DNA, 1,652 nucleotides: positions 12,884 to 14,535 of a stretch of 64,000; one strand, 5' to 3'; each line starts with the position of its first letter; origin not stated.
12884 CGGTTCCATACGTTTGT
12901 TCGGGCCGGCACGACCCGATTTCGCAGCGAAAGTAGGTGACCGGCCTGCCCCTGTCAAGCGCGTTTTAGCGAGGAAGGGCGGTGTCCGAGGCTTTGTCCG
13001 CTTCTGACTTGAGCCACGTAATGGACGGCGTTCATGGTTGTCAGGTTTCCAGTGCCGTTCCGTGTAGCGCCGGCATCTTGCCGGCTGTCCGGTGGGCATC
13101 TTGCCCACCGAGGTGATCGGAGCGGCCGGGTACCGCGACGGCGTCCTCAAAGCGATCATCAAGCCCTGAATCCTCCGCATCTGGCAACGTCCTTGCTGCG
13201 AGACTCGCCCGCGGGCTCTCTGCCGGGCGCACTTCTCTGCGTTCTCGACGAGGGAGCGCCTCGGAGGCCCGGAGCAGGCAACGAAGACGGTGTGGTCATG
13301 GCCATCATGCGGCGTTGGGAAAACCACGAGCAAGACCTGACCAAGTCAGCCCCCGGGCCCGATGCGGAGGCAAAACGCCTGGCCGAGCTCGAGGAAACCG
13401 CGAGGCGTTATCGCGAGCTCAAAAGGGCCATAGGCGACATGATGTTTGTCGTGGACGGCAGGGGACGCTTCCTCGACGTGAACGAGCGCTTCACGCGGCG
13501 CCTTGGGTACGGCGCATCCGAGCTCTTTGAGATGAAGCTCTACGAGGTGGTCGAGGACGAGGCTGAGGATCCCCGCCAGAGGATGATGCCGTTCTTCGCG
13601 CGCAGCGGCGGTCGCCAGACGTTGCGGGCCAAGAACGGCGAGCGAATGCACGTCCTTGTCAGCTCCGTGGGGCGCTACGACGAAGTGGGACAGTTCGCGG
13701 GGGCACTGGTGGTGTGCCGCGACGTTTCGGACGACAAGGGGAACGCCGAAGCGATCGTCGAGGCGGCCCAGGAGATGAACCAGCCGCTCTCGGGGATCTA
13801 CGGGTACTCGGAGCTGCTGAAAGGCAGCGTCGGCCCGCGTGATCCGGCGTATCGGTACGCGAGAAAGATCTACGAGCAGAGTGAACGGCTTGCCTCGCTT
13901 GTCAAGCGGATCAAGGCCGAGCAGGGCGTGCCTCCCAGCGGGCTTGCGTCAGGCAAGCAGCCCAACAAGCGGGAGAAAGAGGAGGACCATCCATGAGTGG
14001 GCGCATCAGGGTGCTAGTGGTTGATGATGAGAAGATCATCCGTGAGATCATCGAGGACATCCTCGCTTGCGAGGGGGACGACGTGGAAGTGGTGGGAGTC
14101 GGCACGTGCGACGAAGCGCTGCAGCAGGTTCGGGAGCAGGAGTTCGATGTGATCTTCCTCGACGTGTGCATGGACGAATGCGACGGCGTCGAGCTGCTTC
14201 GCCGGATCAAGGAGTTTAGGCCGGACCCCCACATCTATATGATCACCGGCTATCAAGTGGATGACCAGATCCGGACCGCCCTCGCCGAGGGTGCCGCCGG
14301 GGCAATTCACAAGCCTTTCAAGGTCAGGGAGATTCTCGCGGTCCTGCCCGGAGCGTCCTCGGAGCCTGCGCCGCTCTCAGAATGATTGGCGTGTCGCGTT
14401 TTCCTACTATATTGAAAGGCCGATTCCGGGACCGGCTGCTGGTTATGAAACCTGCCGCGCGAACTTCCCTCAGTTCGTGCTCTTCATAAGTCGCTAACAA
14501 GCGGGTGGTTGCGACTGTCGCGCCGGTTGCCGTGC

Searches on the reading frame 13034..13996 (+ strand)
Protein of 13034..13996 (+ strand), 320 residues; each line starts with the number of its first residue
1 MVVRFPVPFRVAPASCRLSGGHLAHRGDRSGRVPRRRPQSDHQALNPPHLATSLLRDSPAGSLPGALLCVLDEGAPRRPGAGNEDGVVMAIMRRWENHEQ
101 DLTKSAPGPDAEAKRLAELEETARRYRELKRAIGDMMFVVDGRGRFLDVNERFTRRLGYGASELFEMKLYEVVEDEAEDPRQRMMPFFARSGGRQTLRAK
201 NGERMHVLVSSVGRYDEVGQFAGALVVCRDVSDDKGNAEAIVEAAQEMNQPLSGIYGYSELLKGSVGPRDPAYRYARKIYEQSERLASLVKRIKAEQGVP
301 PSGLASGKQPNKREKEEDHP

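Call 40: search_protein_families(library=pfam, proteins=[window:13034-13996:+], max_evalue=0.0001)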
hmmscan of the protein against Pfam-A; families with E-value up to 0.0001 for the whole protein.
window:13034-13996:+ (320 aa): 5 families
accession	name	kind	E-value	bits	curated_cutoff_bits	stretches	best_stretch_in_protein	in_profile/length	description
PF00989.32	PAS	-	9.3e-13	48.6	22.6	1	125-231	2-113/113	PAS fold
PF13426.13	PAS_9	-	1.4e-09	38.6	27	1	135-233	2-103/103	PAS domain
PF08448.16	PAS_4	-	1.1e-08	35.7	23.1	1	132-233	3-107/110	PAS fold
PF00512.31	HisKA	-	1.9e-08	34.6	26.9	1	244-293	9-57/66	His Kinase A (phospho-acceptor) domain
PF13188.13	PAS_8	-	6.5e-06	26.3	21.8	1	125-178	2-55/65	PAS domain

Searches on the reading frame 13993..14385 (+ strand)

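Call 40: search_protein_families(library=pfam, proteins=[window:13993-14385:+], max_evalue=0.0001)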
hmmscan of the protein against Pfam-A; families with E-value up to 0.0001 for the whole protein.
window:13993-14385:+ (130 aa): 1 family
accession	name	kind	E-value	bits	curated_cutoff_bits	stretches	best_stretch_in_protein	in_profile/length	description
PF00072.30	Response_reg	-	5.8e-27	94.5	30.2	1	7-117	1-109/111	Response regulator receiver domain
